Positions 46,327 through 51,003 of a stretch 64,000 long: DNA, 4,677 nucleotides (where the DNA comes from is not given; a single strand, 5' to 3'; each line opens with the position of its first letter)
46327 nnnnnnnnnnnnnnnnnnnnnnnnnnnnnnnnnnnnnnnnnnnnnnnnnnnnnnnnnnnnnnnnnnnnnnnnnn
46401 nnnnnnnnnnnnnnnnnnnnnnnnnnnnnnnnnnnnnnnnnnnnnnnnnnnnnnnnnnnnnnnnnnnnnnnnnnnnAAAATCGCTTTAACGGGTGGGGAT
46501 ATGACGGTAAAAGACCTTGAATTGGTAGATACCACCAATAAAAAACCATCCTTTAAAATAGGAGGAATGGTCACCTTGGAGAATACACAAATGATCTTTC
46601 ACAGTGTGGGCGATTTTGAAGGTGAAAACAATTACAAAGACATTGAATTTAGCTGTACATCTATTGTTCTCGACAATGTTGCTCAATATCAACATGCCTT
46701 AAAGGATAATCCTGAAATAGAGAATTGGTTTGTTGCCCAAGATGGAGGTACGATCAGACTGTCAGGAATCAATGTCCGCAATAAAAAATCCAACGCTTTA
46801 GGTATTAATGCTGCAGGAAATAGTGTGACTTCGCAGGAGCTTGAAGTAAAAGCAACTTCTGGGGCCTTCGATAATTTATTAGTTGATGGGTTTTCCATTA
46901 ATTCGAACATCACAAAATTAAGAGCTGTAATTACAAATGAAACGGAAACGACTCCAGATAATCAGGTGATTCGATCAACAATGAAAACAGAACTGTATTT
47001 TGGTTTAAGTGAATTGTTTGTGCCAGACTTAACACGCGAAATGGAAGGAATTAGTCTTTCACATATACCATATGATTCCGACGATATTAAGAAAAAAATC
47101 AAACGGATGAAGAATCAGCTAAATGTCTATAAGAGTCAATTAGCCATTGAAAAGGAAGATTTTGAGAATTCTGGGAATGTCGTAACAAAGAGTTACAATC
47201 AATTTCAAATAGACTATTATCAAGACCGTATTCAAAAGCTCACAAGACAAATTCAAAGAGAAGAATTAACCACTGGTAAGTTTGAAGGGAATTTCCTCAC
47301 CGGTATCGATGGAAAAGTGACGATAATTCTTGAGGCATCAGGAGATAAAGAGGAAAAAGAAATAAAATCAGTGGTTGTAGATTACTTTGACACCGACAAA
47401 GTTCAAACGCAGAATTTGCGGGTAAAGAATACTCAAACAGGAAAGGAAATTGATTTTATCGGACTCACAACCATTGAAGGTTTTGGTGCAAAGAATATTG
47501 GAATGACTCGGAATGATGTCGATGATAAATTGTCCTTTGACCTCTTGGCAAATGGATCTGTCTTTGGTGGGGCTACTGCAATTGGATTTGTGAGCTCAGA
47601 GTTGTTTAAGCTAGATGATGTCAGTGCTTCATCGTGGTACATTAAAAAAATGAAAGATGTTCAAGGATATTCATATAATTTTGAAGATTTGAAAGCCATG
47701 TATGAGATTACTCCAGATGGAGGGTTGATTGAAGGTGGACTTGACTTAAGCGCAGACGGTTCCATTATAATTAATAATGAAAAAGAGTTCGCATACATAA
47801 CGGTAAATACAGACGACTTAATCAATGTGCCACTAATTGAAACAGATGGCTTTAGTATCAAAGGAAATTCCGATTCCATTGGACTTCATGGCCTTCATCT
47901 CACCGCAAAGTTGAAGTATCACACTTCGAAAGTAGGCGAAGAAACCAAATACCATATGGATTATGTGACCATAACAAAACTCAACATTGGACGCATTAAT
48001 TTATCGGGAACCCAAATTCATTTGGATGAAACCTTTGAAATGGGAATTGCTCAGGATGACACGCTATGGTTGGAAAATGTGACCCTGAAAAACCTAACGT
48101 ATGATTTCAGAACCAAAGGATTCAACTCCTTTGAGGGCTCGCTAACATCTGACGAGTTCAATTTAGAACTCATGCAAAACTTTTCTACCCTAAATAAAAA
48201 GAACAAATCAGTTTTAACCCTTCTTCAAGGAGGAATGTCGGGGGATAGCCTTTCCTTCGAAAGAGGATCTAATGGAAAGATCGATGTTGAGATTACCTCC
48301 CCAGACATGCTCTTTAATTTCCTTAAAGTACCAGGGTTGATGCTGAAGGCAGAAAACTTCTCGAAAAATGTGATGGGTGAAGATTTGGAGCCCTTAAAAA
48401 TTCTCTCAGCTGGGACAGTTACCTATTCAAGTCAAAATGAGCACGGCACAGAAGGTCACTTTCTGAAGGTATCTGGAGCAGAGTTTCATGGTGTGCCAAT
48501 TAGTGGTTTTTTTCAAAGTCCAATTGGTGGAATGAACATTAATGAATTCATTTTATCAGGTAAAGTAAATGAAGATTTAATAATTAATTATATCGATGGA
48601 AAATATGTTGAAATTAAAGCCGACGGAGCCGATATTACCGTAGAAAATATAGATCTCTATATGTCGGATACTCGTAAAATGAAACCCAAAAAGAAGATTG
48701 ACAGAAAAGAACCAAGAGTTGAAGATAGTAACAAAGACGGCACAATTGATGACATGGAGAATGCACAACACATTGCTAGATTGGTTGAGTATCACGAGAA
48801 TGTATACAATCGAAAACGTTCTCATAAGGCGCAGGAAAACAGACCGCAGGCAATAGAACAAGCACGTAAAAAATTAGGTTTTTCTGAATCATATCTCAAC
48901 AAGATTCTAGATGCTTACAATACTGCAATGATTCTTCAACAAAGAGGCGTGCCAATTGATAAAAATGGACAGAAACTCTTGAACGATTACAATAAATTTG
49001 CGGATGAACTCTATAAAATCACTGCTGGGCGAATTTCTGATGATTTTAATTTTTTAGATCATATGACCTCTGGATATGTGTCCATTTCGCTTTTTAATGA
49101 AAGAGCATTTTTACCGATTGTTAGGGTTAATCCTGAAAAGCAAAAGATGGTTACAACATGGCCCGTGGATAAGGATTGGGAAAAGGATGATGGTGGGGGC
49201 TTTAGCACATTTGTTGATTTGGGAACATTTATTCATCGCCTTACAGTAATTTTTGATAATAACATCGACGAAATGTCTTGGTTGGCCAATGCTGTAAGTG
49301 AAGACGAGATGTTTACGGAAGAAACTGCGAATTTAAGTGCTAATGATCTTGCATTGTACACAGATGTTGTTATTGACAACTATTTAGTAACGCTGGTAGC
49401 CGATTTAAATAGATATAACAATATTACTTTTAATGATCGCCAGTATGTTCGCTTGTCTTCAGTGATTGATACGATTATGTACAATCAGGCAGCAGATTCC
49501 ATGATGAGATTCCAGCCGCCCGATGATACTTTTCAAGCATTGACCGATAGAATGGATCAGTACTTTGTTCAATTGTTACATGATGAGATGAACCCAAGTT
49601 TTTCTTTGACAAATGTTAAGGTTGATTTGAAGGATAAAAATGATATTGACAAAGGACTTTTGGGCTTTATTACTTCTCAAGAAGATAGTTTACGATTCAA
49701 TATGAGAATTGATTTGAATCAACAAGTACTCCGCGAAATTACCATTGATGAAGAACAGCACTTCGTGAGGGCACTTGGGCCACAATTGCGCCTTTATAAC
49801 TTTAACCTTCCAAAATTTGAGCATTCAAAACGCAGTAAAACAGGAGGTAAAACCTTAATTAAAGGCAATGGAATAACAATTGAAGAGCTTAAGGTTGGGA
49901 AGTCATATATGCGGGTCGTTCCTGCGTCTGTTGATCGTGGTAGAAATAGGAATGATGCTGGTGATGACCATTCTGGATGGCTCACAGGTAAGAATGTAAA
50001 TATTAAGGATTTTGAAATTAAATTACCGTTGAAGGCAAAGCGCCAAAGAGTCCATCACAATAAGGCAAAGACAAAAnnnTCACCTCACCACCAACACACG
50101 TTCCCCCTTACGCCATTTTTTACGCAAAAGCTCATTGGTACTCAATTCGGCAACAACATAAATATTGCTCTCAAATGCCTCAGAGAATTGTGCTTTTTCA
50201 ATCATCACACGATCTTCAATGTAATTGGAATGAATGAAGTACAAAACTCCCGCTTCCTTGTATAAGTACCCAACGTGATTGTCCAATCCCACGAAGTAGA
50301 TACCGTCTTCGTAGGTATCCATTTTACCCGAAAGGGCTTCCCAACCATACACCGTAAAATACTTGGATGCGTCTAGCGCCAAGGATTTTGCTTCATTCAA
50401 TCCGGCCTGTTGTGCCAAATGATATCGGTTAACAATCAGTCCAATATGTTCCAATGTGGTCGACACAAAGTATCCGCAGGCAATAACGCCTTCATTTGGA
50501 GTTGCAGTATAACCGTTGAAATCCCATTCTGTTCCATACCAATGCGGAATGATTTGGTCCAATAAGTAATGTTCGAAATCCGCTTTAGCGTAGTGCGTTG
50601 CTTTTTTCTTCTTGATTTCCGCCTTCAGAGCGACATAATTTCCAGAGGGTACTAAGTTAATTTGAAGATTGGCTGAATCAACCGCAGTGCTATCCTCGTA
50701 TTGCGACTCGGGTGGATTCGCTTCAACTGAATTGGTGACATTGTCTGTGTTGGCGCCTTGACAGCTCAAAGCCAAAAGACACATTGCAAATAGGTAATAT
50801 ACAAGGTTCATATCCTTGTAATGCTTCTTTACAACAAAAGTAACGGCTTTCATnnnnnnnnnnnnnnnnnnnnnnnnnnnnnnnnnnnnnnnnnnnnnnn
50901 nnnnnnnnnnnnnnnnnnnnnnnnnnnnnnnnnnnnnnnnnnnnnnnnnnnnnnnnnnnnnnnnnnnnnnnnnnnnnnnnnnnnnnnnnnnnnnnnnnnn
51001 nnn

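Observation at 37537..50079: Satellite seven-gene operon: intact eCIS-type AAA+ ATPase, five mosaic ankyrin paralogs and a 1,960-aa orphan giant protein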

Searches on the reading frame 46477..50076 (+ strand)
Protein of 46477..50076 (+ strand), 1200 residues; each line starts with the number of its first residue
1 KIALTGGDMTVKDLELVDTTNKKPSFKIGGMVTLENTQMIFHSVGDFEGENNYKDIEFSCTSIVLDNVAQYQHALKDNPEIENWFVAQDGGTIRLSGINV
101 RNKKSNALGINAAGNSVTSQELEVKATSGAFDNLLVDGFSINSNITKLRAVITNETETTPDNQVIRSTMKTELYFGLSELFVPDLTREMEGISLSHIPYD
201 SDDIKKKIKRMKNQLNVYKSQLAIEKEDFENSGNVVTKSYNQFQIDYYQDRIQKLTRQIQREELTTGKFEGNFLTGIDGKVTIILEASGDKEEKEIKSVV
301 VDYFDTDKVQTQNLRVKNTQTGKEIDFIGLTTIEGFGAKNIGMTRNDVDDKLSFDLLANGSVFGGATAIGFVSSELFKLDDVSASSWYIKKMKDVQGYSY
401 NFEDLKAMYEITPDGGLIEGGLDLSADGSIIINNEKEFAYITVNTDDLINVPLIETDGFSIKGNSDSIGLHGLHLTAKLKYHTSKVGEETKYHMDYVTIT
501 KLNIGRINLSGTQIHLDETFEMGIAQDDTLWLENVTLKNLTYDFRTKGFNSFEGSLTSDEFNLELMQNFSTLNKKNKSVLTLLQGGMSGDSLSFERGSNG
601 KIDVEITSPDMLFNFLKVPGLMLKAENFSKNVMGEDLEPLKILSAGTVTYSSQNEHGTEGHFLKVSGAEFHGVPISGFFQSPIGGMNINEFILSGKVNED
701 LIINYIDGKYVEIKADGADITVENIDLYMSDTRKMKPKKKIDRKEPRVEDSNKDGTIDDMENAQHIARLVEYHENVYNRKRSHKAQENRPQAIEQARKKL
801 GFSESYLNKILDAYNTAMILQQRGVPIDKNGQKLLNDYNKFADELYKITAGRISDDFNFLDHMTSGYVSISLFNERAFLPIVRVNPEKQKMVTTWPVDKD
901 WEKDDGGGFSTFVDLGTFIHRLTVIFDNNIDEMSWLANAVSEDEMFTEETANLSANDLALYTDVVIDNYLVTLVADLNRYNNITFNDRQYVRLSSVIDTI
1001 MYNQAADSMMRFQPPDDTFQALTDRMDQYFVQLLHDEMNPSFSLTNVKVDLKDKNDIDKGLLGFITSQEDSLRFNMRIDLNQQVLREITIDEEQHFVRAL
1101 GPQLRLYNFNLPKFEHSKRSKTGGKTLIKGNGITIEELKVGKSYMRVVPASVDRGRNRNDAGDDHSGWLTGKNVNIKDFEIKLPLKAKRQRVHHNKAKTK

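Call 56: search_protein_representatives(protein=window:46477-50076:+)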
Query: 1200 residues. Proteins with E-value up to 0.001 (for the whole library): 6; up to 1e-10: 5; up to 1e-30: 4. The best 6 are listed.
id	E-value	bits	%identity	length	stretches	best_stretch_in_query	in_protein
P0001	0.0e+00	2684.2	100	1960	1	1-1200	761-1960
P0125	1.2e-177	609.7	36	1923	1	3-1185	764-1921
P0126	2.7e-147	509.2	32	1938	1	1-1188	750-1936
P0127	7.6e-116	405.1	32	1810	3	2-808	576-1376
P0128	1.1e-13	66.7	34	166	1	1019-1184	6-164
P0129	1.5e-09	53.1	27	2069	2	826-1145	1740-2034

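Call 58: search_protein_families(library=pfam, proteins=[P0127, P0129, P0128, P0125, P0126], max_evalue=0.01)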
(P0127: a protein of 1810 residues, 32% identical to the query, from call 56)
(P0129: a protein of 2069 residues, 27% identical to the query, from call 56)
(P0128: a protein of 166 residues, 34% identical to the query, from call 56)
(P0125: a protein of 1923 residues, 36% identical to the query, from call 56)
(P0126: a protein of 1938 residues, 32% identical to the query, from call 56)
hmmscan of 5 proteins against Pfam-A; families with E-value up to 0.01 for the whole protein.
P0127 (1810 aa): 0 families

P0129 (2069 aa): 1 family
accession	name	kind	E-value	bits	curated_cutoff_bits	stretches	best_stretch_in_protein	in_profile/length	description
PF13699.11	eCIS_core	-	3.6e-32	110.8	22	2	119-192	2-78/79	eCIS core domain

P0128 (166 aa): 0 families

P0125 (1923 aa): 0 families

P0126 (1938 aa): 1 family
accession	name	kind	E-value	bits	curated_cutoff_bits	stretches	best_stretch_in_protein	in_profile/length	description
PF14282.11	FlxA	-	0.0018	18.8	26.3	0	1475-1511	31-67/101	FlxA-like protein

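Call 59: find_encoding_contigs(protein=P0127, flank=10000, max_places=2)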
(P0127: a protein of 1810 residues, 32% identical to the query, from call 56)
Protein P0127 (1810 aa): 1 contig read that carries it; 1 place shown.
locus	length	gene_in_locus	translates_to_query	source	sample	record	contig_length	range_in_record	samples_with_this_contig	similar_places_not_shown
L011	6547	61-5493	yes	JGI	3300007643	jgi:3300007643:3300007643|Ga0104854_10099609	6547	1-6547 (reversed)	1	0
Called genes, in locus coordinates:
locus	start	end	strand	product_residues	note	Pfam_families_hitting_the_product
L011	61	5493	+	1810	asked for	-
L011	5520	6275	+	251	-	PF10056:DUF2293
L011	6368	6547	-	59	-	?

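Call 60: find_encoding_contigs(protein=P0129, flank=10000, max_places=2)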
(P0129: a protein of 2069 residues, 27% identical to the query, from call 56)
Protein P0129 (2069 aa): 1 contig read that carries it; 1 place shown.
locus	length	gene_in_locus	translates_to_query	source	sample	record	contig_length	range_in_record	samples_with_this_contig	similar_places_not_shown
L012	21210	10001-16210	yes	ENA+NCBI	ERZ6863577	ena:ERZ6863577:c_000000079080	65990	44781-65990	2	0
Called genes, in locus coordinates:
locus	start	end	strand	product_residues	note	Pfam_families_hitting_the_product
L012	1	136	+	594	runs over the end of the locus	PF07244:POTRA (weak), PF01103:Omp85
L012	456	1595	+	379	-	PF21446:Gp34_trimer (weak), PF13884:Peptidase_S74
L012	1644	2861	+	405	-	-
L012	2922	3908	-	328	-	PF02826:2-Hacid_dh_C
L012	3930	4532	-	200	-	-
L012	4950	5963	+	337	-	PF03951:Gln-synt_N, PF00120:Gln-synt_C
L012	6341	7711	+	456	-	PF00512:HisKA (weak), PF02518:HATPase_c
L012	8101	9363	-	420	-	PF00270:DEAD, PF04851:ResIII, PF00271:Helicase_C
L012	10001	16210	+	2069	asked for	PF13699:eCIS_core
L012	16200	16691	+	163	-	-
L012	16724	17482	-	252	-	PF03372:Exo_endo_phos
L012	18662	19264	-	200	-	PF14014:DUF4230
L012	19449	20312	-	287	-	PF00106:adh_short, PF01370:Epimerase (faint), PF08659:KR (weak), PF13561:adh_short_C2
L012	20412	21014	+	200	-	-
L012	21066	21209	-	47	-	?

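Call 82: search_protein_families(library=pfam, proteins=[L012:16200-16691:+], max_evalue=0.01)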
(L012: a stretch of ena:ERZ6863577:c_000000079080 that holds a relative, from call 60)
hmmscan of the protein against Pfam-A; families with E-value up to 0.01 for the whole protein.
L012:16200-16691:+ (163 aa): 0 families

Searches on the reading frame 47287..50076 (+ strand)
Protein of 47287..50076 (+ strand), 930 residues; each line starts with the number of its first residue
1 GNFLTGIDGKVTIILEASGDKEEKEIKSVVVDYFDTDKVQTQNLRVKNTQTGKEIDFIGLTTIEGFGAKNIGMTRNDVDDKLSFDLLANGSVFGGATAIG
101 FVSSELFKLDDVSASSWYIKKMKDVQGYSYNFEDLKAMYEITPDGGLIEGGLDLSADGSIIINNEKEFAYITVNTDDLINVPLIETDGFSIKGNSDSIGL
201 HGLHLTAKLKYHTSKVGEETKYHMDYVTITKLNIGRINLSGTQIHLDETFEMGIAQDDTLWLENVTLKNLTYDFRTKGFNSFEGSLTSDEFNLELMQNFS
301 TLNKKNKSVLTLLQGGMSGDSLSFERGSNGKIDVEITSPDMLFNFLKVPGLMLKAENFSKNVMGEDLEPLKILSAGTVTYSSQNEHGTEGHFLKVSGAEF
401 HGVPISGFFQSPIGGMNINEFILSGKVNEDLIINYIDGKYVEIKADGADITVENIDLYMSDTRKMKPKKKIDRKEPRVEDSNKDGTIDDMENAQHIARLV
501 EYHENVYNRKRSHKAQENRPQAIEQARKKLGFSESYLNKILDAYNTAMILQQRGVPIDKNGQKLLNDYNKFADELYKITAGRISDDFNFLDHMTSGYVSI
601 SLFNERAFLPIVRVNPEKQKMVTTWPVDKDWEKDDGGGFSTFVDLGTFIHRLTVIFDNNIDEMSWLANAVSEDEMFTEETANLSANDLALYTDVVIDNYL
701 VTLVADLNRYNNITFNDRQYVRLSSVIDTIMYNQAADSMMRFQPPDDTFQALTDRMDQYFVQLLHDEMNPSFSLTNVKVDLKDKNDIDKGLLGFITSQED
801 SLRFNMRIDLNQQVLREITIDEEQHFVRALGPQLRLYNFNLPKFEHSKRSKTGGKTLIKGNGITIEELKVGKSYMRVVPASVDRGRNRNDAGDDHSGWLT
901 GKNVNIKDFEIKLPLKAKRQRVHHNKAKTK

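Call 85: predict_structure(alignment_id=A6)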
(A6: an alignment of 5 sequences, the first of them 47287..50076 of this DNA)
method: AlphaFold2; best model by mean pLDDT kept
length: 930 residues; sequences in the alignment: 5
mean_pLDDT: 59.0   pTM: 0.45
mean pLDDT of the five models: 59.0, 57.9, 56.6, 50.7, 49.4
residues with pLDDT >= 90: 0; 70-90: 258; 50-70: 381; < 50: 291
segments of 3 or more residues with pLDDT < 50: 1-4, 45-59, 77-82, 104-110, 139-151, 185-189, 248-250, 277-280, 298-316, 320-351, 357-373, 410-414, 461-519, 552-554, 579-583, 668-683, 685-687, 735-748, 816-826, 851-853, 876-894, 917-930
pLDDT, mean of each block of 10 residues (from residue 1): 52 57 59 67 46 46 66 58 63 65 42 67 78 64 40 74 80 78 49 58 82 64 73 71 53 58 63 58 54 50 42 47 45 39 37 46 38 54 63 66 58 52 63 69 68 65 37 35 40 40 36 40 65 73 60 61 72 54 64 85 81 75 68 72 80 74 53 42 47 58 59 71 77 48 40 57 66 83 69 63 79 52 47 77 60 58 77 50 34 56 74 55 36
secondary structure, 60 per line:
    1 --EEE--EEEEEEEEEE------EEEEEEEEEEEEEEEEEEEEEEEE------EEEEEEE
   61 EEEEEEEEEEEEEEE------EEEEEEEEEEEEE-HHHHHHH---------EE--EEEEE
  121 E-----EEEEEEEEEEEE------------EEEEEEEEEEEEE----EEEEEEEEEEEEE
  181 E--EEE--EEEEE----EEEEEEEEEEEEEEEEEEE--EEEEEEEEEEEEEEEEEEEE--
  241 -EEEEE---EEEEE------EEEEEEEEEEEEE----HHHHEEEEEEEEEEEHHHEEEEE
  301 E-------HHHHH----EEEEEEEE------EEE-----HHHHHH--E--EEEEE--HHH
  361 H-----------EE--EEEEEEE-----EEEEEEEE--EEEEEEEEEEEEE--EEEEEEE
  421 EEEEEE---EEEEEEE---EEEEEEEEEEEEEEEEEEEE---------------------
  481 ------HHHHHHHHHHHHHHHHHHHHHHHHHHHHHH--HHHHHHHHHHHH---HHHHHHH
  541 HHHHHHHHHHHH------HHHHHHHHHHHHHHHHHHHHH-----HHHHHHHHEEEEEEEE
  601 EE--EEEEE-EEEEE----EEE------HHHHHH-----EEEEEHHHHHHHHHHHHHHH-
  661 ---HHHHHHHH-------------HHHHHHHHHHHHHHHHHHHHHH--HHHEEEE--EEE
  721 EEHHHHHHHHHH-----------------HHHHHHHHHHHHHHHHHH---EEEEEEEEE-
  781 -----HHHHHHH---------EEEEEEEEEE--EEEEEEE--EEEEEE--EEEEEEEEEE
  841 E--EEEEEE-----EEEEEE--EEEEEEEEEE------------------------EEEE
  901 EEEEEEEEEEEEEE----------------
elements in order (helices of 4 or more, strands of 3 or more residues): E3-5 E8-17 E24-47 E54-75 E82-94 H96-102 E116-121 E127-138 E151-163 E168-181 E184-186 E189-193 E198-216 E219-238 E242-246 E250-254 E261-273 H278-281 E282-292 E296-301 H309-313 E318-325 E332-334 H340-345 E351-355 H358-361 E377-383 E389-396 E399-411 E414-426 E430-436 E440-459 H487-516 H519-530 H534-552 H559-579 H585-592 E593-602 E605-609 E611-615 E620-622 H629-634 E640-644 H645-659 H664-671 H685-706 E712-715 E718-722 H723-732 H750-767 E771-779 H786-792 E802-811 E814-820 E823-828 E831-841 E844-849 E855-860 E863-872 E897-914

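Call 88: fold_search(model_id=the predicted structure, library=pdb)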
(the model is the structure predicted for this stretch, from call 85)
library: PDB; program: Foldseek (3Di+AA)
matches with E <= 10: 373; with E <= 0.001: 0
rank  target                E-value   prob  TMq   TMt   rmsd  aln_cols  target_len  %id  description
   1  9xrl_k                8.4e-02  0.08  0.06  0.10  23.5       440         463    8  Structure of mouse cytoplasmic lattice (CPL) repeating unit (released 2026-03-18)
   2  6h3i_A                8.4e-02  0.08  0.11  0.06  34.6      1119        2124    6  Structural snapshots of the Type 9 protein translocon (released 2018-11-07)
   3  5dl8_A                9.3e-02  0.07  0.07  0.11  29.5       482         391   11  Crystal structure of Acinetobacter baumannii OccAB4 (released 2016-02-03)
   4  9a30_MODEL_1_A        1.1e-01  0.06  0.06  0.08  30.9       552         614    8  Model of E. coli btuB by in-cell photo-crosslinking MS and deep learning (released 2023-02-24)
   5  2qtk_B                2.2e-01  0.08  0.08  0.16  26.1       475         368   10  Crystal Structure of the outer membrane protein opdK from Pseudomonas aeruginosa (released 2008-06-24)
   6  9g33_UQ               2.7e-01  0.03  0.06  0.06  23.6       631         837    7  Stalled 90S - Utp23-Krr1-deltaC3 (released 2025-06-18)
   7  8j07_i8               3.2e-01  0.02  0.06  0.05  39.8      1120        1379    8  96nm repeat of human respiratory doublet microtubule and associated axonemal complexes (released 2023-07-26)
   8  5ltq_J                3.7e-01  0.10  0.05  0.13  14.4       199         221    9  Structure of the Yellow Fluorescent Protein lanYFP from Branchiostoma lanceolatum at pH 7.5 (released 2016-12-07)
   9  7z7p_B                3.7e-01  0.10  0.05  0.13  14.2       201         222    9  Structure of the fluorescent protein NeonCyan0.95 at pH 5.6 (released 2022-05-04)
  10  3uaq_B                3.7e-01  0.04  0.05  0.10  22.1       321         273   10  Crystal Structure of the N-lobe Domain of Lactoferrin Binding Protein B (LbpB) of Moraxella bovis (released 2012-03-28)
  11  8fty_E                4.7e-01  0.02  0.05  0.08  23.4       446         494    8  Crystal structure of the carotenoid isomerooxygenase, NinaB (released 2024-01-17)
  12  7z7p_F                5.2e-01  0.06  0.06  0.14  15.0       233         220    8  Structure of the fluorescent protein NeonCyan0.95 at pH 5.6 (released 2022-05-04)
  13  5oyk                  6.0e-01  0.06  0.07  0.14  27.5       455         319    8  Outer-membrane expressed OmpT of Vibrio cholerae (released 2018-04-25)
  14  9e9r                  6.0e-01  0.01  0.07  0.03  42.7      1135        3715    8  The Structure of ApoB100 from Human Low-Density Lipoprotein (released 2024-12-18)
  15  8fty_C                6.3e-01  0.02  0.05  0.08  23.2       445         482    8  Crystal structure of the carotenoid isomerooxygenase, NinaB (released 2024-01-17)
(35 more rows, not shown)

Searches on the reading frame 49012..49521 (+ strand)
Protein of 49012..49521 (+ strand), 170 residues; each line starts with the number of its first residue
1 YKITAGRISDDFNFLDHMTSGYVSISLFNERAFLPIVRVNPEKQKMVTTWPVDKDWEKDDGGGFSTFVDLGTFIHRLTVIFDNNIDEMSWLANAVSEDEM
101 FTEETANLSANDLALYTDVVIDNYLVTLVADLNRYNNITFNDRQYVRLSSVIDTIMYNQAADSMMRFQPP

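Call 32: find_related_loci(query=A2, collection=genome_contigs, flank=10000)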
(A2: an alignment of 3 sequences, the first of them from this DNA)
Query A2 (170 aa) in genome_contigs; peptide patterns used: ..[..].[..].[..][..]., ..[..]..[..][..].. (x = any residue, [..] = any of these).
42 stretches matched a pattern, but none encodes a relative of the query by tblastn (E <= 1e-3).

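Call 33: find_related_loci(query=A2, collection=metagenome_contigs, flank=10000)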
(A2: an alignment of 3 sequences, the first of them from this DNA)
Query A2 (170 aa) in metagenome_contigs; peptide patterns used: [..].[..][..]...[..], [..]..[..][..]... (x = any residue, [..] = any of these).
569 stretches matched a pattern, but none encodes a relative of the query by tblastn (E <= 1e-3).

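Call 90: find_related_loci(query=A2, collection=viral_contigs, flank=5000)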
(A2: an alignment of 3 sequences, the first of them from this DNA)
Query A2 (170 aa) in viral_contigs; peptide patterns used: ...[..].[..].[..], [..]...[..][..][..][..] (x = any residue, [..] = any of these).
92 stretches matched a pattern, but none encodes a relative of the query by tblastn (E <= 1e-3).

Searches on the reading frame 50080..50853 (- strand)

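Call 26: search_protein_families(library=padloc, proteins=[window:50080-50853:-], max_evalue=0.01)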
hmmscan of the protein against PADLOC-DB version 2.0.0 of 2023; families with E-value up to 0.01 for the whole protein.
window:50080-50853:- (257 aa): 0 families

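Call 27: search_protein_families(library=phrogs, proteins=[window:50080-50853:-], max_evalue=0.01)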
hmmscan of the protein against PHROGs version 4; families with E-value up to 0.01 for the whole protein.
window:50080-50853:- (257 aa): 1 family
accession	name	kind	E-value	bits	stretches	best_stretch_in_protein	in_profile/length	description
phrog_29764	-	unknown function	0.0022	19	1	174-214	163-203/218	-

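Call 82: search_protein_families(library=pfam, proteins=[window:50080-50853:-], max_evalue=0.01)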
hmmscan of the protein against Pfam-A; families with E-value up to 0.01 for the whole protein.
window:50080-50853:- (257 aa): 0 families
